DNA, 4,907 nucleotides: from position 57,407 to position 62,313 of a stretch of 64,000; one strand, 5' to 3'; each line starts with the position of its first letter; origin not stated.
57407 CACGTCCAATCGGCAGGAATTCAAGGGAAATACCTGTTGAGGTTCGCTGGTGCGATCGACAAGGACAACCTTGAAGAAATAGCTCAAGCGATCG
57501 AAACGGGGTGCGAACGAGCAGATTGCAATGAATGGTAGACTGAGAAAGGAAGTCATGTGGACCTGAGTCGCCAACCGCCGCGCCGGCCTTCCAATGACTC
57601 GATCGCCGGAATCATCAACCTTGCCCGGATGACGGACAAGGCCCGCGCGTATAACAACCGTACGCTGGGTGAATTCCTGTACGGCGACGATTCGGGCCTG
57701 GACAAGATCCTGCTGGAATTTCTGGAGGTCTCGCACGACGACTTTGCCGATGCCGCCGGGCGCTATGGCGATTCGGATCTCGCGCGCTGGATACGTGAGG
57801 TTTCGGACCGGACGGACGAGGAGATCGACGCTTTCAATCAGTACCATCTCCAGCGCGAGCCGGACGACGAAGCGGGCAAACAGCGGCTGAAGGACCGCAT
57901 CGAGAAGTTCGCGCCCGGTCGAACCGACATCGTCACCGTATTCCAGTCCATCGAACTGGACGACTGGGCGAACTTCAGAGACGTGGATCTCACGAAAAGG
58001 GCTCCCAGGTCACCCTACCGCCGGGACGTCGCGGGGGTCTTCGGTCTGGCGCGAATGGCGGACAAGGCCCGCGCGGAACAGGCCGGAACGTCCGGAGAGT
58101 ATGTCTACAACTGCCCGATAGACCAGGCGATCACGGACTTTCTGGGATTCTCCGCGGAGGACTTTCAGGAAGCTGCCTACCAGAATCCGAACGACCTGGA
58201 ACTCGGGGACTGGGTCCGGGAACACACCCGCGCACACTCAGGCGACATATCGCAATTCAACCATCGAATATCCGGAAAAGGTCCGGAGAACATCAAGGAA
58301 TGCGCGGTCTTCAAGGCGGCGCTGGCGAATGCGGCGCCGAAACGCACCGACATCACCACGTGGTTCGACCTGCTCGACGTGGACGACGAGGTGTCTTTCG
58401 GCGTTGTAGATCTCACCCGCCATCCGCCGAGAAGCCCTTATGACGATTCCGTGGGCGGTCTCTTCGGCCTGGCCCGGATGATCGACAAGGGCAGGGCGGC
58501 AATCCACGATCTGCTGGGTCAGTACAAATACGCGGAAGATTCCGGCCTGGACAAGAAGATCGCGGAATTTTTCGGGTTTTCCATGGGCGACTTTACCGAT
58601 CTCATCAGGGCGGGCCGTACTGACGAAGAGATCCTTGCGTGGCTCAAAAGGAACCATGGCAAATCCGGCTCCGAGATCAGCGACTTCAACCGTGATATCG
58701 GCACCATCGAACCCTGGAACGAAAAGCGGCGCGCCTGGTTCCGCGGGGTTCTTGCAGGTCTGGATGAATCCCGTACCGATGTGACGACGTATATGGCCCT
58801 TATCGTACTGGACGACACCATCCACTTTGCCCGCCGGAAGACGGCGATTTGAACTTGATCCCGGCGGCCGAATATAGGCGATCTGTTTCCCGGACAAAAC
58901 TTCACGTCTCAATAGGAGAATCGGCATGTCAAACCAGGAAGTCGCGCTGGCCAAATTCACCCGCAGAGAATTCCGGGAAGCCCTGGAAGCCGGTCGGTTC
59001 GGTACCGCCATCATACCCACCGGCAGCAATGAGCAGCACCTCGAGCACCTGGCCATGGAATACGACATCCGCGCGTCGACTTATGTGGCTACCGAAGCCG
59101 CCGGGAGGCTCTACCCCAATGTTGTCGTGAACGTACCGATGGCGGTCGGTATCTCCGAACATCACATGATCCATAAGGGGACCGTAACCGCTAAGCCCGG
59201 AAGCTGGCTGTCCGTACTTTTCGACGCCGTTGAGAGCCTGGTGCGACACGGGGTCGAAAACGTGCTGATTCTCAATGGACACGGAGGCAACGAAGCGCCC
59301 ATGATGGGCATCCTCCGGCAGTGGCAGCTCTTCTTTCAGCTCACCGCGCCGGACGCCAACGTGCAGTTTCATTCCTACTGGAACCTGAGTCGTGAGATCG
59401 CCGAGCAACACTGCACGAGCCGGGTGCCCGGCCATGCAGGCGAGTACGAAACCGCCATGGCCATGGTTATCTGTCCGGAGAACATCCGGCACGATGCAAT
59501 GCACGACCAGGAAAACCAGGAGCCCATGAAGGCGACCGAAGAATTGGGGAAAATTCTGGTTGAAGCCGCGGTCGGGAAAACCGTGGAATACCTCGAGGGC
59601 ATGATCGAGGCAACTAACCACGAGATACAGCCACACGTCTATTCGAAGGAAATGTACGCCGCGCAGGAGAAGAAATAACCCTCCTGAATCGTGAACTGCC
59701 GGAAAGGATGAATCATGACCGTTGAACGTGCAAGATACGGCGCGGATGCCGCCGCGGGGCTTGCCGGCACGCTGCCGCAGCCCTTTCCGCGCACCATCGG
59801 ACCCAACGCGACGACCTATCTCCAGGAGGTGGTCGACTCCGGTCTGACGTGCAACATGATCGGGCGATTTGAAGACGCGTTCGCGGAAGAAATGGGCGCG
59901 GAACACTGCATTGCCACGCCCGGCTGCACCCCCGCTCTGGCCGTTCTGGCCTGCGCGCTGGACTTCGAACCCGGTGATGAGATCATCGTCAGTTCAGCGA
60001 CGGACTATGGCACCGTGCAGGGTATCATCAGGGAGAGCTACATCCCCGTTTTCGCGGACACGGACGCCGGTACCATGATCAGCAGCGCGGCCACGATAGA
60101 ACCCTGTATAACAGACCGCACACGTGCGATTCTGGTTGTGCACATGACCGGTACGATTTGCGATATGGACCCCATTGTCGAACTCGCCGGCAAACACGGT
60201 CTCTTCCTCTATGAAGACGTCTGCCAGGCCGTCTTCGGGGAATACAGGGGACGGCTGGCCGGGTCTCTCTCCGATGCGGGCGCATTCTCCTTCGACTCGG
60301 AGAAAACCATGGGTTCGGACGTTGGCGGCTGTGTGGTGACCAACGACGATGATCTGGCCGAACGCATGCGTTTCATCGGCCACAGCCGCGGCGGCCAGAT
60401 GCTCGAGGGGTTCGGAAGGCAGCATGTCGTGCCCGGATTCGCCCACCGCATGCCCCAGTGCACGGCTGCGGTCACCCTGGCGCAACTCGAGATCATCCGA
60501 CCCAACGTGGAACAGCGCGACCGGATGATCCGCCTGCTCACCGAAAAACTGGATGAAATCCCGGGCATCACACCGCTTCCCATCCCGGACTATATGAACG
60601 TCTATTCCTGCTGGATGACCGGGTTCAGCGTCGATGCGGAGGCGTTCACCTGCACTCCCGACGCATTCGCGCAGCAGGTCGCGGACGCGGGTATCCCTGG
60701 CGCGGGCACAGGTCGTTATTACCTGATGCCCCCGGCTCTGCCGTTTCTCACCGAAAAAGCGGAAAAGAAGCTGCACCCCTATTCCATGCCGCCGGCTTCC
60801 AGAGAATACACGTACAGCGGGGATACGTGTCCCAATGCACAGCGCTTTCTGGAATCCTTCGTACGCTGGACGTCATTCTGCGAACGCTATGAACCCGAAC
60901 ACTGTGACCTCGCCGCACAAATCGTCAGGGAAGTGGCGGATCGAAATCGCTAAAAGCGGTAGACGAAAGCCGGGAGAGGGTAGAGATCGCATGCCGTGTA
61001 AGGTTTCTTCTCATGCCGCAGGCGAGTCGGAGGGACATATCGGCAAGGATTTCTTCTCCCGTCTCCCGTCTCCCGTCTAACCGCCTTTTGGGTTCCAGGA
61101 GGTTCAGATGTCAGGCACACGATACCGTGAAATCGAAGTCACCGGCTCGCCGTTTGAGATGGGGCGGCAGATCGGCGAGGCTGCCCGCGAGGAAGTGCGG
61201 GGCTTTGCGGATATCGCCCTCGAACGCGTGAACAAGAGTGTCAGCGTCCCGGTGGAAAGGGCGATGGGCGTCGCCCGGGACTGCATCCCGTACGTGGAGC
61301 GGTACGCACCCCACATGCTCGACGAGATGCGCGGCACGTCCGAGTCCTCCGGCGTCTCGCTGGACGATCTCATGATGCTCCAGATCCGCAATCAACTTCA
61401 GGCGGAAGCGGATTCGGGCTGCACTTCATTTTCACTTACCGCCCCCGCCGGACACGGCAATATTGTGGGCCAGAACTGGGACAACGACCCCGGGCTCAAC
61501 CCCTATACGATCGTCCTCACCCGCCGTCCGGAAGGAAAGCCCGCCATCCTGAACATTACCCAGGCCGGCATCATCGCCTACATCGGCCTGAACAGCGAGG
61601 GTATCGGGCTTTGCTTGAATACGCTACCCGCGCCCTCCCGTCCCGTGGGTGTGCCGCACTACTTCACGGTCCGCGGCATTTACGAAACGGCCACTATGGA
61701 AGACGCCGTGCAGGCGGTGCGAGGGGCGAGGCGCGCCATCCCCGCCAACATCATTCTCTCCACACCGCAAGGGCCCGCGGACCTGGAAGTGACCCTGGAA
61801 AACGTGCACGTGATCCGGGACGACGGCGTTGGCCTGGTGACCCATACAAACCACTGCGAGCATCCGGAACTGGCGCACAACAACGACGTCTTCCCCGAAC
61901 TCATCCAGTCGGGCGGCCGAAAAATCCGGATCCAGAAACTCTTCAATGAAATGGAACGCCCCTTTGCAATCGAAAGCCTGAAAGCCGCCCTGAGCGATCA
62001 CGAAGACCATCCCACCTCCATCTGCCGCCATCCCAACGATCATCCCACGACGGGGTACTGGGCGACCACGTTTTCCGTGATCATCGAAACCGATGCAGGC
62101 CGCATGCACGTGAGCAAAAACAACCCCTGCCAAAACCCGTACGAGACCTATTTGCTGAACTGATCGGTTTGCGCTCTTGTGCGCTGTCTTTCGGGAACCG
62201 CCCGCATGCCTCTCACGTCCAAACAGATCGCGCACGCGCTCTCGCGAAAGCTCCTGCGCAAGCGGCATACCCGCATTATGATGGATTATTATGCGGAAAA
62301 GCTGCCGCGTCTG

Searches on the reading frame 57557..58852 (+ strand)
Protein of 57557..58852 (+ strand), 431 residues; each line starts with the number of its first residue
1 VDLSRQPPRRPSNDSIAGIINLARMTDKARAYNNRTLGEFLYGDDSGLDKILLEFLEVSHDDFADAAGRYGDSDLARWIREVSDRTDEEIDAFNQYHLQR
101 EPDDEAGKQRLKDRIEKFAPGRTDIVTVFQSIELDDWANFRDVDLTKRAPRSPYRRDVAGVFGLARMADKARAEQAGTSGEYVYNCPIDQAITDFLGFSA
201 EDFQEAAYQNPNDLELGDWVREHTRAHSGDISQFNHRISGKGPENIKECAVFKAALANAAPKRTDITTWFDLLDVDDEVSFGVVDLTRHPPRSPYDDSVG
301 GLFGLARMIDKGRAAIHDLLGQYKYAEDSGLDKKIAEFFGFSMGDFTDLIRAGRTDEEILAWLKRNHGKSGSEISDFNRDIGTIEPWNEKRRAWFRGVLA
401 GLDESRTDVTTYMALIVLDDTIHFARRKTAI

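Call 45: search_protein_families(library=pfam, proteins=[window:57557-58852:+], max_evalue=0.00001)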
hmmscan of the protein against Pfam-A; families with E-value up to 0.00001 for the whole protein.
window:57557-58852:+ (431 aa): 1 family
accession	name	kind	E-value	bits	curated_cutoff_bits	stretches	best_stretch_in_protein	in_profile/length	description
PF16798.10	DUF5069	-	5.3e-86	286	27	3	148-278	2-132/133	Domain of unknown function (DUF5069)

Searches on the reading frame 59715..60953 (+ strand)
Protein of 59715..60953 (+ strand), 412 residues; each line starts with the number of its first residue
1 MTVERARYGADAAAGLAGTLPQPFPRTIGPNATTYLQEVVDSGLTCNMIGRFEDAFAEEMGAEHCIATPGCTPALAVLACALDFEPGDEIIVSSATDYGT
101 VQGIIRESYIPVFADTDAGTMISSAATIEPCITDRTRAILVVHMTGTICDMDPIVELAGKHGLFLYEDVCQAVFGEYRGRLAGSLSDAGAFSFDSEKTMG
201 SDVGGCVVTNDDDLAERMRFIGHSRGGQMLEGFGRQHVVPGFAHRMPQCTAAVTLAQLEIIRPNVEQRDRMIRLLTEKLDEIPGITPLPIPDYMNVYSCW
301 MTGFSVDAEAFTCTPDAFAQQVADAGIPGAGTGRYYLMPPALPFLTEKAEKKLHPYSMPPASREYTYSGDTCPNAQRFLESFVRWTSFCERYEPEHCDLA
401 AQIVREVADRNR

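Call 45: search_protein_families(library=pfam, proteins=[window:59715-60953:+], max_evalue=0.00001)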
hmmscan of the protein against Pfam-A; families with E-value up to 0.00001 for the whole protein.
window:59715-60953:+ (412 aa): 1 family
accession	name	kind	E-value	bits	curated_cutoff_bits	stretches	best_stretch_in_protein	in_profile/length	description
PF01041.23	DegT_DnrJ_EryC1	-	3.6e-65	221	19.8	1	32-339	7-310/360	DegT/DnrJ/EryC1/StrS aminotransferase family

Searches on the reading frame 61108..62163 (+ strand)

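Call 45: search_protein_families(library=pfam, proteins=[window:61108-62163:+], max_evalue=0.00001)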
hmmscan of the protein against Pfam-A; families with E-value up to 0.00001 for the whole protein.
window:61108-62163:+ (351 aa): 1 family
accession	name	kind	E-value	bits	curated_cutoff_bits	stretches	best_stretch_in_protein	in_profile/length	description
PF03417.21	AAT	-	5.1e-18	66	23.2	1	117-333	6-216/225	Acyl-coenzyme A:6-aminopenicillanic acid acyl-transferase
